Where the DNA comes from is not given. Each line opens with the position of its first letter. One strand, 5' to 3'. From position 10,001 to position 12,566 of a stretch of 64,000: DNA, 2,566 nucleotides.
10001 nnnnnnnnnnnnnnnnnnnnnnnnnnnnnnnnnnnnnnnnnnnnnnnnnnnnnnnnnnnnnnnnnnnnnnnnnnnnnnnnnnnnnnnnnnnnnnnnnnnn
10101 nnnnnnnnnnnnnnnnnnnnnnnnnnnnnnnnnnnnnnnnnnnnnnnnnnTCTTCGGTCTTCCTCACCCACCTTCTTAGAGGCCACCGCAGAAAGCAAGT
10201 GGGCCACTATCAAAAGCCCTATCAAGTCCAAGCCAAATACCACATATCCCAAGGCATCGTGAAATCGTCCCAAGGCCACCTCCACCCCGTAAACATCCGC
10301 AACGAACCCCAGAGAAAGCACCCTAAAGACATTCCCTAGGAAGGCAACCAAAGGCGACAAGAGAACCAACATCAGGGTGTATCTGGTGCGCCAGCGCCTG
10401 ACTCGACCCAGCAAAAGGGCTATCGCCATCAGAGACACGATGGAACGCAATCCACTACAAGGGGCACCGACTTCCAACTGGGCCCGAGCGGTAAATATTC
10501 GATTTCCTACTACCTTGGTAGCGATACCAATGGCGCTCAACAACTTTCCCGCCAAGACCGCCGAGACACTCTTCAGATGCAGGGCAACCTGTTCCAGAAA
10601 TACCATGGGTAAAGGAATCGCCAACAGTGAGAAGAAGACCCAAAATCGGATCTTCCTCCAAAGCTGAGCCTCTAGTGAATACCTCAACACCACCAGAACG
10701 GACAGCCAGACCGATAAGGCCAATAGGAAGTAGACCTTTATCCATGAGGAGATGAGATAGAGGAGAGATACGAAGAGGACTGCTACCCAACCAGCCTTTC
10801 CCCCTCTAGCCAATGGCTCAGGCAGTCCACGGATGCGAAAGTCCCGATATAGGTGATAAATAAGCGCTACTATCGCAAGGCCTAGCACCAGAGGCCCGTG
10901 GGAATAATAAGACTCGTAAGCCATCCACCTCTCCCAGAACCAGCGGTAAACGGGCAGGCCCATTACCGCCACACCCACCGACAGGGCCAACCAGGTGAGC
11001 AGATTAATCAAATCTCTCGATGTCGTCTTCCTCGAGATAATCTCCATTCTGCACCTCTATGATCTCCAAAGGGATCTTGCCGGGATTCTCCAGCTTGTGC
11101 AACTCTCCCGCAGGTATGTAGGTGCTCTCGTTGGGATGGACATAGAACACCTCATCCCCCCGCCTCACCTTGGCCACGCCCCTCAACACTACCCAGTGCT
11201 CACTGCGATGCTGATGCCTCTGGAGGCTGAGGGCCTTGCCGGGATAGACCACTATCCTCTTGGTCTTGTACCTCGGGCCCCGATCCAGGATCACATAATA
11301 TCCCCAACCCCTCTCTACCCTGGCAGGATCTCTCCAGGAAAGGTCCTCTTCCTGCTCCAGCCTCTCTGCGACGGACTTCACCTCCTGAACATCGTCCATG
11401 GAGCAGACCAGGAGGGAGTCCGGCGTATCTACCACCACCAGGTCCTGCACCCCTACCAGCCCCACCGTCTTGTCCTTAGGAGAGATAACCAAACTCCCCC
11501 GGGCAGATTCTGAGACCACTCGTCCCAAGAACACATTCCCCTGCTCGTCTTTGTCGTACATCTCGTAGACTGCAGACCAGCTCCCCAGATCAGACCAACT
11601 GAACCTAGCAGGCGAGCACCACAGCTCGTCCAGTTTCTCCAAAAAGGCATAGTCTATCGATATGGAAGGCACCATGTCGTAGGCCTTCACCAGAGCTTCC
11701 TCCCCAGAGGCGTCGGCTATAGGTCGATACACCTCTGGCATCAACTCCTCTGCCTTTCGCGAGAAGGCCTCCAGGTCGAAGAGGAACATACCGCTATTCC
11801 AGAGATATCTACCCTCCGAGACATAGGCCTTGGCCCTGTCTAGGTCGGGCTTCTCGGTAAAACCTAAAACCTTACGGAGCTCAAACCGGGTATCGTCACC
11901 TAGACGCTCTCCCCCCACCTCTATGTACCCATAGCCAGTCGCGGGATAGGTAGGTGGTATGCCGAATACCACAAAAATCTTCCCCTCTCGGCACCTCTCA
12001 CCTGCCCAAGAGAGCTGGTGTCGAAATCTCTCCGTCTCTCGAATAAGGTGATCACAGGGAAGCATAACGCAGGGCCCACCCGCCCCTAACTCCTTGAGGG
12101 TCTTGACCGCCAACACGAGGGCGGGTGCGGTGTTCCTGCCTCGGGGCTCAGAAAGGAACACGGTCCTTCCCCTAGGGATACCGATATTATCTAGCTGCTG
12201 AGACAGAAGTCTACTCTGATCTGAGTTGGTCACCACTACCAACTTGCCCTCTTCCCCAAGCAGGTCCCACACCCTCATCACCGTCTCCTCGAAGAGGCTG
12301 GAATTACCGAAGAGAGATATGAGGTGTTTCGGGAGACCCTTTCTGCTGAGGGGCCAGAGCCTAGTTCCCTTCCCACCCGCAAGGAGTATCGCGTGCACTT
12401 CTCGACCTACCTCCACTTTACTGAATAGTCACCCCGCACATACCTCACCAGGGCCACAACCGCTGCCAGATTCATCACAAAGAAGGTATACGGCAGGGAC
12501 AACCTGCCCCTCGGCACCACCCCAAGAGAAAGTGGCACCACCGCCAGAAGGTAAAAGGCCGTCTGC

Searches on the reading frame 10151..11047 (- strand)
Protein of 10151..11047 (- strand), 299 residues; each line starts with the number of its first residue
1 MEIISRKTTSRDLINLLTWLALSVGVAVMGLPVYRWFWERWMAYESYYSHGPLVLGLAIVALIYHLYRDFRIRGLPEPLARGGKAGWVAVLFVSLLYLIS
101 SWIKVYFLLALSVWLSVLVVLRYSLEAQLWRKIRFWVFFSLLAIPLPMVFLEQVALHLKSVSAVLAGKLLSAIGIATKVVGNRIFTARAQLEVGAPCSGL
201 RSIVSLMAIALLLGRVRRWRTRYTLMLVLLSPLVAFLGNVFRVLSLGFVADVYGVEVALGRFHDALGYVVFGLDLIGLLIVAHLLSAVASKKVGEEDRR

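Call 5: search_protein_families(library=ncbifam, proteins=[window:10151-11047:-], max_evalue=0.01)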
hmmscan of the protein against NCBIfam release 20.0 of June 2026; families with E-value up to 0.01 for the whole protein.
window:10151-11047:- (299 aa): 19 families
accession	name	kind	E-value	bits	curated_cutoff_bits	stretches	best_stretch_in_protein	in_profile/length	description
TIGR04152.1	exosort_VPLPA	exception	2.1e-30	106.2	400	1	46-296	8-253/486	VPLPA-CTERM-specific exosortase XrtD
NF035943.2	exosort_XrtV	exception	9.7e-26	90.6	313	1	19-288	5-269/270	exosortase V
TIGR03109.2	exosort_XrtA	exception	8.2e-25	87.7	208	1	20-284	4-258/261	exosortase A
TIGR02602.1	8TM_EpsH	subfamily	1e-23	84.1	105.55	1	43-276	5-231/241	exosortase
NF038142.1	exosort_XrtW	exception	1.1e-23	83.3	425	1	17-294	3-274/494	exosortase W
TIGR03113.1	exosort_XrtB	exception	1.7e-17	63.9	275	1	19-286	1-265/268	exosortase B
TIGR04178.1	exo_archaeo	signature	3.1e-15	56.2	23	1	192-284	2-94/97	exosortase/archaeosortase family protein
NF033770.1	exosort_XrtT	exception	3.3e-15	55.6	250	1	19-283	1-265/472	exosortase T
TIGR03762.1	archaeo_artC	exception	2.2e-11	44.1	100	1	135-274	125-263/274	archaeosortase C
TIGR04476.1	exosort_XrtN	exception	1.7e-10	40.6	200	1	92-286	55-244/406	exosortase N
TIGR04489.1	exosort_XrtO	exception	7.9e-09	34.8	250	1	34-271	9-244/451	exosortase O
NF033464.1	cyanoexo_CrtC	exception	5e-08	32.8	225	1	145-271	129-260/278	cyanoexosortase C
TIGR04199.1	exosort_xrtJ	exception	2.7e-07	29.9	200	1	127-274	112-259/522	exosortase J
TIGR04124.1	archaeo_artE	exception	6.7e-07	29.5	95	1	134-281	7-145/153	archaeosortase family protein ArtE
TIGR04156.1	cyanoexo_CrtB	exception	7.1e-07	29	300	1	36-285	20-267/280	cyanoexosortase B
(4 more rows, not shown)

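Call 7: search_protein_families(library=pfam, proteins=[window:10151-11047:-], max_evalue=0.01)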
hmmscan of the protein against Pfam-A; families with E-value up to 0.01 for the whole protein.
window:10151-11047:- (299 aa): 1 family
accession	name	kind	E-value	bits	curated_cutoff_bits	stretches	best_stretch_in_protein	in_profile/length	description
PF09721.15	Exosortase_EpsH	-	4.8e-42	144.5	25.7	1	24-285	2-254/254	Transmembrane exosortase (Exosortase_EpsH)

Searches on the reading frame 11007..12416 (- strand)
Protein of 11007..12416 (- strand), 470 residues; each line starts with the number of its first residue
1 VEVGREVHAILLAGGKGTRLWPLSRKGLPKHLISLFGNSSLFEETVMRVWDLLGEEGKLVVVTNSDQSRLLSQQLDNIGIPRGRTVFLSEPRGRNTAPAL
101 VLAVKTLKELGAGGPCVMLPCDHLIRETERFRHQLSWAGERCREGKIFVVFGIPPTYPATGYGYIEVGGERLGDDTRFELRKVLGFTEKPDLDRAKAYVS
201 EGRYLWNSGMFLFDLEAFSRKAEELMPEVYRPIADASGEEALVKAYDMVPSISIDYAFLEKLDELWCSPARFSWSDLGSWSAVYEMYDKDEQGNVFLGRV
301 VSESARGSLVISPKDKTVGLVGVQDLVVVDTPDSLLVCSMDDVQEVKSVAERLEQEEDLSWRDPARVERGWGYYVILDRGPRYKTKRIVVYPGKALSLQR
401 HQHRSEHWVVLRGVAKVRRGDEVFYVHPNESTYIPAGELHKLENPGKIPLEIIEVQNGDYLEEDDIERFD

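Call 5: search_protein_families(library=ncbifam, proteins=[window:11007-12416:-], max_evalue=0.01)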
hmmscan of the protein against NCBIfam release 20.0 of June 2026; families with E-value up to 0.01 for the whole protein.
window:11007-12416:- (470 aa): 4 families
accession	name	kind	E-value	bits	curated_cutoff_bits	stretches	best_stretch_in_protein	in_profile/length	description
TIGR01479.1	GMP_PMI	equivalog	4.4e-135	451.1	372.95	1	9-469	3-461/467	mannose-1-phosphate guanylyltransferase/mannose-6-phosphate isomerase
NF012004.0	PRK15460.1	equivalog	2.7e-102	342.9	859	1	7-469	6-471/478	mannose-1-phosphate guanyltransferase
TIGR03992.1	Arch_glmU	subfamily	1.6e-05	24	292.1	1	8-125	2-109/393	bifunctional sugar-1-phosphate nucleotidylyltransferase/acetyltransferase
NF041313.1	UDPGP_AglF_Halo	equivalog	0.0055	16.2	400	0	8-71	2-61/234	UTP--glucose-1-phosphate uridylyltransferase AglF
